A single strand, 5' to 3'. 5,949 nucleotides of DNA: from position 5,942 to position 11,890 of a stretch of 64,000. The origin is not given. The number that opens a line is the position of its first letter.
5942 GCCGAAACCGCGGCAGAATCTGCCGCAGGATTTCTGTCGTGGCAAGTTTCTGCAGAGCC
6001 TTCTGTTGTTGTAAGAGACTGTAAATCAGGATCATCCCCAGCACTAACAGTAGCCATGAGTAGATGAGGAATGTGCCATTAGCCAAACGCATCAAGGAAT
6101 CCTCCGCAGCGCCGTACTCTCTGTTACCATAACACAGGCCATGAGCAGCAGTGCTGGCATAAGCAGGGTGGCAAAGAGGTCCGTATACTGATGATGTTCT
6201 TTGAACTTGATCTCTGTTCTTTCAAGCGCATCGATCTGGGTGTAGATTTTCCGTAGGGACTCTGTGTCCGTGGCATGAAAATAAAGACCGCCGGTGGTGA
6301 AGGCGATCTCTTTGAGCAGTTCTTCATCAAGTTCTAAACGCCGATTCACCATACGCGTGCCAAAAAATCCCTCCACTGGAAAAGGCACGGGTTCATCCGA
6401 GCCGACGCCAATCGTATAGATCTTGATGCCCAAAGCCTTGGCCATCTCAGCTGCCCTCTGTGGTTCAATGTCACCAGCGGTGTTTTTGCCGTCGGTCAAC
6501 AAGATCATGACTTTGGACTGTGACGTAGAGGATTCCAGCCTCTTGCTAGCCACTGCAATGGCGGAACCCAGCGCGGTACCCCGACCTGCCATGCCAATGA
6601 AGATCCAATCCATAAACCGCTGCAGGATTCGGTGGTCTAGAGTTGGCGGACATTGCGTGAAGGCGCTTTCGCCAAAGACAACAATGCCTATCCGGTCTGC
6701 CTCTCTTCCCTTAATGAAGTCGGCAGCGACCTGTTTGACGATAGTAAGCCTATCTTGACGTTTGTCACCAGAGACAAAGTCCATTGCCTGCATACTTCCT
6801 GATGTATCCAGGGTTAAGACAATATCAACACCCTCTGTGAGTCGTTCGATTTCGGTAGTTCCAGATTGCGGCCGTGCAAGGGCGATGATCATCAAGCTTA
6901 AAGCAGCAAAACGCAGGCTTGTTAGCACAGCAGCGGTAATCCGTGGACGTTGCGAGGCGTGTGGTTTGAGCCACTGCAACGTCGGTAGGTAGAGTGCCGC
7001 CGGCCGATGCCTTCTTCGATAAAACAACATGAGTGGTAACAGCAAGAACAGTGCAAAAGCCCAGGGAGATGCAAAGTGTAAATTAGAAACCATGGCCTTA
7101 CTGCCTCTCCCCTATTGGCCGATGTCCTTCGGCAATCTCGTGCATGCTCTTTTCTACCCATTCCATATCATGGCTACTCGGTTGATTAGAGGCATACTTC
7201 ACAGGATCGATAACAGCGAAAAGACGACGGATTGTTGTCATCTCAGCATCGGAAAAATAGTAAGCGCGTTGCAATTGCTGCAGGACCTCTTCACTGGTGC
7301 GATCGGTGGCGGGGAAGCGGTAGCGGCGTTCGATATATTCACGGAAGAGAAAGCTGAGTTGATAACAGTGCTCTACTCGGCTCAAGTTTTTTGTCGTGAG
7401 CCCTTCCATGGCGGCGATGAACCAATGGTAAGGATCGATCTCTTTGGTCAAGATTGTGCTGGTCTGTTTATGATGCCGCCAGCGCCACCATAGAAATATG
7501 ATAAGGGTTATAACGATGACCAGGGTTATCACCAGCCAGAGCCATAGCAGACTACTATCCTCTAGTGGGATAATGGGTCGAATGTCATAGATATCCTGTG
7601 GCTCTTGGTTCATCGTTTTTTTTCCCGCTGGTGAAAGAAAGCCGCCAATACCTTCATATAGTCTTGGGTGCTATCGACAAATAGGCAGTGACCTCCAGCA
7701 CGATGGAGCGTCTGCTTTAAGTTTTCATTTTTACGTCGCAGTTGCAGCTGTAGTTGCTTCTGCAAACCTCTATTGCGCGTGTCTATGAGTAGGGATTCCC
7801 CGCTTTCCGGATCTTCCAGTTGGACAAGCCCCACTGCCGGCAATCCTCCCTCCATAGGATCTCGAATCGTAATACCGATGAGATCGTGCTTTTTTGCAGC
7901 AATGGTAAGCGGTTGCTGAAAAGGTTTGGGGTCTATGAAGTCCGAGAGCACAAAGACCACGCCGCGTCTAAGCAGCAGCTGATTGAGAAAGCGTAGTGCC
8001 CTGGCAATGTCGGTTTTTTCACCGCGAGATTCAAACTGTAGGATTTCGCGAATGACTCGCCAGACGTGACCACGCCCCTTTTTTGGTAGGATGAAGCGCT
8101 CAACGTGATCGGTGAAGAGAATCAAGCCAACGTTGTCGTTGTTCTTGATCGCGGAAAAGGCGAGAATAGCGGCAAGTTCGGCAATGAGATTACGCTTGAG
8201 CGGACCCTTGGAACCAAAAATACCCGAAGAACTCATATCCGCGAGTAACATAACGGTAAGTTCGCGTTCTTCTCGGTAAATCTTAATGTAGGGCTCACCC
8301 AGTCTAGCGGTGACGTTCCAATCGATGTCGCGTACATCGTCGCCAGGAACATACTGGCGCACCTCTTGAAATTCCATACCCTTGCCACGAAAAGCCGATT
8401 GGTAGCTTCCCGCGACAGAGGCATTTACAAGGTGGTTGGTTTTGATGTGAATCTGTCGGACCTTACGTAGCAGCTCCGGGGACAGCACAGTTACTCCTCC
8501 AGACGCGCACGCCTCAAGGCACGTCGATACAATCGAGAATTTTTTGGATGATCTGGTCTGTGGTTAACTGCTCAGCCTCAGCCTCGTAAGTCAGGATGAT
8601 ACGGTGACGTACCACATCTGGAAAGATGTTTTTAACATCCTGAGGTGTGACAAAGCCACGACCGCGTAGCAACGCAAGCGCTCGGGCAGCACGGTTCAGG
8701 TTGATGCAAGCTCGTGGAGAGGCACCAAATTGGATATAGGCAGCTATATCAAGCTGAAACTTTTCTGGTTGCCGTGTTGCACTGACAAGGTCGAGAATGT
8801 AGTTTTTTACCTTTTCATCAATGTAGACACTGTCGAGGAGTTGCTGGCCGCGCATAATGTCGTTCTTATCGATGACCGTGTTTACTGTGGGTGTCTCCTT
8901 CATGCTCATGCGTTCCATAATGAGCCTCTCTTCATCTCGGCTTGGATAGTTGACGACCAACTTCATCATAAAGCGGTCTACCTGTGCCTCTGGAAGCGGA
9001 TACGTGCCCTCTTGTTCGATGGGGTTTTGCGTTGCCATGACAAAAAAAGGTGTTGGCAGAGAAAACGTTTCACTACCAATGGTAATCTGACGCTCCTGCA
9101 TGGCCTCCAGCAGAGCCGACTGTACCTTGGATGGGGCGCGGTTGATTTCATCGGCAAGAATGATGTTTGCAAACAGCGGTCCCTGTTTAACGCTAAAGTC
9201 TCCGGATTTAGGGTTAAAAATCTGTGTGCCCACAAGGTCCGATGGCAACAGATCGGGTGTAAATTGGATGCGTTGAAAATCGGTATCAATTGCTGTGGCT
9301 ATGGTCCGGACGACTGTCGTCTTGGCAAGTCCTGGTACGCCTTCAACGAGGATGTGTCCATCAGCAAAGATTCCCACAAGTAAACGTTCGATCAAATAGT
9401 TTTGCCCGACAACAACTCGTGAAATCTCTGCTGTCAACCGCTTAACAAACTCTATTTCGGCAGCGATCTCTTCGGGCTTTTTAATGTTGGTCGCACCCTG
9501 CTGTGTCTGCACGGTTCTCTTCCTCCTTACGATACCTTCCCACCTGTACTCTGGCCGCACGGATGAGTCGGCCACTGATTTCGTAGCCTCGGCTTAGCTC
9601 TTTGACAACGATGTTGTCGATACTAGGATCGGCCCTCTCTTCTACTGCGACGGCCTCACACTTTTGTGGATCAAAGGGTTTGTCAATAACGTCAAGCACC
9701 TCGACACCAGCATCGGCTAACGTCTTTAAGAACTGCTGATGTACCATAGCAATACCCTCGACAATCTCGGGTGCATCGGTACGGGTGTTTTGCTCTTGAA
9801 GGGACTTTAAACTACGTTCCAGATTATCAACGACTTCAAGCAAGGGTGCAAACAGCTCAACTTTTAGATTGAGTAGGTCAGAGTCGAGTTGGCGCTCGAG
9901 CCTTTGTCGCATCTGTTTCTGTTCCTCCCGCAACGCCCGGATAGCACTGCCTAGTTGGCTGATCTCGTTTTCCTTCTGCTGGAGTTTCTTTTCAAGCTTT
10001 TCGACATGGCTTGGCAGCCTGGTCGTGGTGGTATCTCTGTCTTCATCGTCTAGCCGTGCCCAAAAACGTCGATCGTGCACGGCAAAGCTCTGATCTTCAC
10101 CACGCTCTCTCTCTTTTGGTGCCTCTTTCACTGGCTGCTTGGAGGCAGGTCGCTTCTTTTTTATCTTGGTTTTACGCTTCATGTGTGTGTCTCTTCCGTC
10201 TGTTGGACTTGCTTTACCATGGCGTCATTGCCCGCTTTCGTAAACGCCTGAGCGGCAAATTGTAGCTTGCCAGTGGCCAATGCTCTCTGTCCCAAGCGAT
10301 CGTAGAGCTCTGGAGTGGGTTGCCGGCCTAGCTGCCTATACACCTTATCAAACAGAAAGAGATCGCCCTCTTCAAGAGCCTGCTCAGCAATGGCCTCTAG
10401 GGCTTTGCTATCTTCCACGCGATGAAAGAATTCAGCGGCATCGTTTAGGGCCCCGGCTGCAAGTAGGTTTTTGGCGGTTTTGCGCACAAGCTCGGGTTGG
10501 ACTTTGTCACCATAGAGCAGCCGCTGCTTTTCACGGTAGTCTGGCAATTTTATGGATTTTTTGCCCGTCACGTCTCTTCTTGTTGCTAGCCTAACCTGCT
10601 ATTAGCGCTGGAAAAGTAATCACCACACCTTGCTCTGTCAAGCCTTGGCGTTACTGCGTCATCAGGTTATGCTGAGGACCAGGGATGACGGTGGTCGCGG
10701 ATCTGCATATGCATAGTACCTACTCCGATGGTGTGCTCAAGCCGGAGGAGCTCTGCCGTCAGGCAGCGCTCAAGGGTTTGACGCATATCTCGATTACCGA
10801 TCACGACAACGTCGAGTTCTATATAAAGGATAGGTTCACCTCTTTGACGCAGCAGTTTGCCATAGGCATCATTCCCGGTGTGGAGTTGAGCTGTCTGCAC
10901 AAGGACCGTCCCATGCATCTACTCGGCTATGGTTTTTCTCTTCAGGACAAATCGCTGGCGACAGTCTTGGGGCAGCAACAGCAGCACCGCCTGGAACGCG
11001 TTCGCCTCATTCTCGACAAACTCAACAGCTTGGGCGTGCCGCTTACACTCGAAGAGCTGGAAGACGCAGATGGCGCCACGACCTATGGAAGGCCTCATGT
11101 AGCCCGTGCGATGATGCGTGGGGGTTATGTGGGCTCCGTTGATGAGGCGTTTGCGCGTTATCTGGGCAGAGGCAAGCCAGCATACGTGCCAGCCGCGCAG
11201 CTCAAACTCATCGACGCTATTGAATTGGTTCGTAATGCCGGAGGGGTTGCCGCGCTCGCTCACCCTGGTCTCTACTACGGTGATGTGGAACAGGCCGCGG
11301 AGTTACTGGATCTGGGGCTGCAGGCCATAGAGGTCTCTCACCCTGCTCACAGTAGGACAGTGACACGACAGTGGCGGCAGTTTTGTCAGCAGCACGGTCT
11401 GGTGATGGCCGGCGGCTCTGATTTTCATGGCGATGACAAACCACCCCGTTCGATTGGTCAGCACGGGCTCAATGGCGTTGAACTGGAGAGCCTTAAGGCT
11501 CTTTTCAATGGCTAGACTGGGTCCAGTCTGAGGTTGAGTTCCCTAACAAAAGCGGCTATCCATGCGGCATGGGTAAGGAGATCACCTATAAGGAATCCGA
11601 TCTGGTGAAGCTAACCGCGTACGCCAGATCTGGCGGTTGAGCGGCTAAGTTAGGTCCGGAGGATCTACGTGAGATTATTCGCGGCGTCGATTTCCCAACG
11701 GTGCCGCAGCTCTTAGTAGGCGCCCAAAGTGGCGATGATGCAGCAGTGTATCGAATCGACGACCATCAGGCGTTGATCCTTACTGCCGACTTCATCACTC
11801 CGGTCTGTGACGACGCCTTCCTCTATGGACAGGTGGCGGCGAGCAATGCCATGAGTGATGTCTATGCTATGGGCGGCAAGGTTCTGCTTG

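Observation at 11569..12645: selD encodes a selenoprotein: in-frame UGA (11638-11640) replacing the catalytic Cys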

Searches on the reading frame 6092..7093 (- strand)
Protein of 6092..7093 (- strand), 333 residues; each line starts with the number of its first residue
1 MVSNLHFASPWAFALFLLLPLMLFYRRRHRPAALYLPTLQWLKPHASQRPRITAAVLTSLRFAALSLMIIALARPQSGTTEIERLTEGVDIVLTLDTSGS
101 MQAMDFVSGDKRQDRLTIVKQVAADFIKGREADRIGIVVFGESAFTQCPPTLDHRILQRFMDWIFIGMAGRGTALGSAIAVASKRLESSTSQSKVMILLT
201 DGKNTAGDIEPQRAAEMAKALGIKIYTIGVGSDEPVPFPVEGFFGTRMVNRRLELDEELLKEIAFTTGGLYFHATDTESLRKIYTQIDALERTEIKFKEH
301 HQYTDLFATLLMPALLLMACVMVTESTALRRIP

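Call 27: search_protein_families(library=pfam, proteins=[window:6092-7093:-])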
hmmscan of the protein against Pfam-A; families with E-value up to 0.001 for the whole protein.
window:6092-7093:- (333 aa): 5 families
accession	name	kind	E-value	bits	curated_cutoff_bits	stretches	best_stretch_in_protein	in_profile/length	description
PF00092.34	VWA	-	1.2e-22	81.4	23.8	1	90-286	1-174/174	von Willebrand factor type A domain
PF13519.12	VWA_2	-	2.3e-15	57.6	27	1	91-203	1-107/107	von Willebrand factor type A domain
PF07584.16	BatA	-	2.5e-09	37.8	25.9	1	5-75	2-77/77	Aerotolerance regulator N-terminal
PF06707.17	DUF1194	-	5.1e-05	23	27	1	170-245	92-170/206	Protein of unknown function (DUF1194)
PF01882.25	DUF58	-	0.00053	19.7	23.4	1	90-203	37-144/216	Protein of unknown function DUF58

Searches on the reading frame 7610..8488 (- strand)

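Call 27: search_protein_families(library=pfam, proteins=[window:7610-8488:-])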
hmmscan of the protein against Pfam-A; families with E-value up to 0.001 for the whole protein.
window:7610-8488:- (292 aa): 2 families
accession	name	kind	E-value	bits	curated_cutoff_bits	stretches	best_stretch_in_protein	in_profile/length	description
PF01882.25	DUF58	-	4.1e-74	248.9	23.4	1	42-254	1-214/216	Protein of unknown function DUF58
PF13519.12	VWA_2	-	1.8e-14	54.7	27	1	79-184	1-106/107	von Willebrand factor type A domain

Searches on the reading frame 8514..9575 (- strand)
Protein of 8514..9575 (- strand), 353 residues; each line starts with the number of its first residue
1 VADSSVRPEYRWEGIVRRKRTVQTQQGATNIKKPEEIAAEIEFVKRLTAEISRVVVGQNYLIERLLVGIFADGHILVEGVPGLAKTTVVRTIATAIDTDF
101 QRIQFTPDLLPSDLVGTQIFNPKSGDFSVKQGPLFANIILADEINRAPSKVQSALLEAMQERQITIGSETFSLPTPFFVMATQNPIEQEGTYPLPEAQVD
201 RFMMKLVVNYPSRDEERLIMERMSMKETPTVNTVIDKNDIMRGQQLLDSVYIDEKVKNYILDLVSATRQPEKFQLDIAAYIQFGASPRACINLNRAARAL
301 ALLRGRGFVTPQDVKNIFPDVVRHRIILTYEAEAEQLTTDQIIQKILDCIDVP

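Call 17: search_protein_families(library=pfam, proteins=[window:8514-9575:-])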
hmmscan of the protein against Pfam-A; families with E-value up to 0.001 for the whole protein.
window:8514-9575:- (353 aa): 8 families
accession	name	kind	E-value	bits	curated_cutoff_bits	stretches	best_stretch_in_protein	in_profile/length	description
PF07726.17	AAA_3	-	1.5e-66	222.7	27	1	74-204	1-131/131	ATPase family associated with various cellular activities (AAA)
PF17863.7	AAA_lid_2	-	3e-23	81.8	22.7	1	278-346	6-74/74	AAA lid domain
PF20030.5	bpMoxR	-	4.6e-17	62.2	27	1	45-221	4-180/205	MoxR domain in the MoxR-vWA-beta-propeller ternary systems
PF07728.20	AAA_5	-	1.7e-15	57.7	22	1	74-202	1-139/139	AAA domain (dynein-related subfamily)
PF00493.29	MCM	-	2.5e-06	27.2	23.3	1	69-187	54-175/224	MCM P-loop domain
PF00158.32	Sigma54_activat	-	1.9e-05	24.9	20.2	1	72-188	22-147/168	Sigma-54 interaction domain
PF05496.18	RuvB_N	-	2.1e-05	24.7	27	1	73-166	34-115/159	Holliday junction DNA helicase RuvB P-loop domain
PF00004.35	AAA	-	0.00012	22.9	21.2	1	75-185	1-111/131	ATPase family associated with various cellular activities (AAA)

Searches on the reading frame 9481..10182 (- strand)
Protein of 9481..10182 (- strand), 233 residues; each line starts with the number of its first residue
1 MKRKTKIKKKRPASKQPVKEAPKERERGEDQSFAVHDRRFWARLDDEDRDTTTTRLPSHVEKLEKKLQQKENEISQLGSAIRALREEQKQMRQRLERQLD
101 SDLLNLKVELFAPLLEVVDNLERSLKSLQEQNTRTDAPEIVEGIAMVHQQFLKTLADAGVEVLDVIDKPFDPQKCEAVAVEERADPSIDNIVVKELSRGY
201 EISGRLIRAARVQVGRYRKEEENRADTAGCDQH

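Call 17: search_protein_families(library=pfam, proteins=[window:9481-10182:-])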
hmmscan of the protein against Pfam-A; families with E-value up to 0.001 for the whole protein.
window:9481-10182:- (233 aa): 1 family
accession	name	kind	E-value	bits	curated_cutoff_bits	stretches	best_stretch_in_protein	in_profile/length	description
PF01025.24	GrpE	-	1.7e-31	109.6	25.8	1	59-215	12-164/165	GrpE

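Call 60: find_encoding_contigs(protein=window:9481-10182:-, flank=4000, max_places=3)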
Protein window:9481-10182:- (233 aa): no gene with exactly this product is on record in the collection.

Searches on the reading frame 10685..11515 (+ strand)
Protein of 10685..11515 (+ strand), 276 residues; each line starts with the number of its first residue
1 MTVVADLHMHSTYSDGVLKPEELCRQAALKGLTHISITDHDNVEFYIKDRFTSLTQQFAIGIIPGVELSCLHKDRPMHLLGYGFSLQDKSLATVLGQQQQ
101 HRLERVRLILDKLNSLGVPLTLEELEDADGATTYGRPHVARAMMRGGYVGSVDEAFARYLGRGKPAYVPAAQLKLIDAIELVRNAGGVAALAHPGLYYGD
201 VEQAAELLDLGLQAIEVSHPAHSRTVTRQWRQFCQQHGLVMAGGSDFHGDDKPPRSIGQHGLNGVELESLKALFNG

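Call 17: search_protein_families(library=pfam, proteins=[window:10685-11515:+])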
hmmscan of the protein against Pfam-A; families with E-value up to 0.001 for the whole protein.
window:10685-11515:+ (276 aa): 1 family
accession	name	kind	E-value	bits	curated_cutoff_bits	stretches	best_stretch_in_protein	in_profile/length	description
PF02811.25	PHP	-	3.4e-12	47.4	26.4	1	6-80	1-76/164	PHP domain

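Call 59: find_encoding_contigs(protein=window:10685-11515:+, flank=3000, max_places=3)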
Protein window:10685-11515:+ (276 aa): no gene with exactly this product is on record in the collection.

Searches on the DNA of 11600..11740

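Call 52: search_rna_families(source=window, start=11600, end=11740, threshold=evalue, max_evalue=10, show_alignments=3)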
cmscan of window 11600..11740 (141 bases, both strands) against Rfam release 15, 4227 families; matches with E-value up to 10: 3.
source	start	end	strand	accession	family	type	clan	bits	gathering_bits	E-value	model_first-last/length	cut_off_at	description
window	11731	11740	+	RF01152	sR1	Gene; snRNA; snoRNA; CD-box;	-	11.6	45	0.48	1-10/57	3'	Small nucleolar RNA sR1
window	11731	11740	+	RF01122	sR39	Gene; snRNA; snoRNA; CD-box;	-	9.7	50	2.3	1-10/56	3'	Small nucleolar RNA sR39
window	11731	11740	+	RF01133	sR3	Gene; snRNA; snoRNA; CD-box;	-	7.7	41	6.5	1-10/55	3'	Small nucleolar RNA sR3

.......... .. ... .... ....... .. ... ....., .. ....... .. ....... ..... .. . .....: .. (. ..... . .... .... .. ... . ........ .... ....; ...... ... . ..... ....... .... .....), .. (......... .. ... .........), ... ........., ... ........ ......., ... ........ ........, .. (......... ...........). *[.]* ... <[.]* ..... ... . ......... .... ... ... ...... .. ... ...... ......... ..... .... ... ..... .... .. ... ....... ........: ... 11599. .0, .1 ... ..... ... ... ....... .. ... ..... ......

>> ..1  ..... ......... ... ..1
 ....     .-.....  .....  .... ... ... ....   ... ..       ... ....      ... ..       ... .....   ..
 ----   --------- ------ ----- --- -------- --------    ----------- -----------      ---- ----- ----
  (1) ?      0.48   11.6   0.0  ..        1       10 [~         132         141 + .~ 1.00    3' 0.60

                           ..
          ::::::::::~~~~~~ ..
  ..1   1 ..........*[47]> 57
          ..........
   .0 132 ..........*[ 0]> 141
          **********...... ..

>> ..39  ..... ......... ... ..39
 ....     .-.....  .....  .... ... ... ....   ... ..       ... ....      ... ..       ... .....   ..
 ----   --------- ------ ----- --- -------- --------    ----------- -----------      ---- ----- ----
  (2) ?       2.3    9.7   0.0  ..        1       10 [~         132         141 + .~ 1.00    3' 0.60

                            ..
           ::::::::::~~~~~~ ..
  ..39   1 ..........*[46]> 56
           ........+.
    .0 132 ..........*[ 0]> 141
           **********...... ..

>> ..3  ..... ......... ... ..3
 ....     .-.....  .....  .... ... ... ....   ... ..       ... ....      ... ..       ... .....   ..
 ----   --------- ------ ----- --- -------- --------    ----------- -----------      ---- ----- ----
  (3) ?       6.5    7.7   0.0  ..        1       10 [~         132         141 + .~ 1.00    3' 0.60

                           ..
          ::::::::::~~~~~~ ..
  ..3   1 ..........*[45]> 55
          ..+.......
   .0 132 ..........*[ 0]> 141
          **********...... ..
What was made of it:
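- No Rfam match: nothing in Rfam matches the region (call 52).
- Tried and rejected: Rfam search at permissive thresholds around the UGA found no SECIS family, only chance 10-nt snoRNA fragments (call 52).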
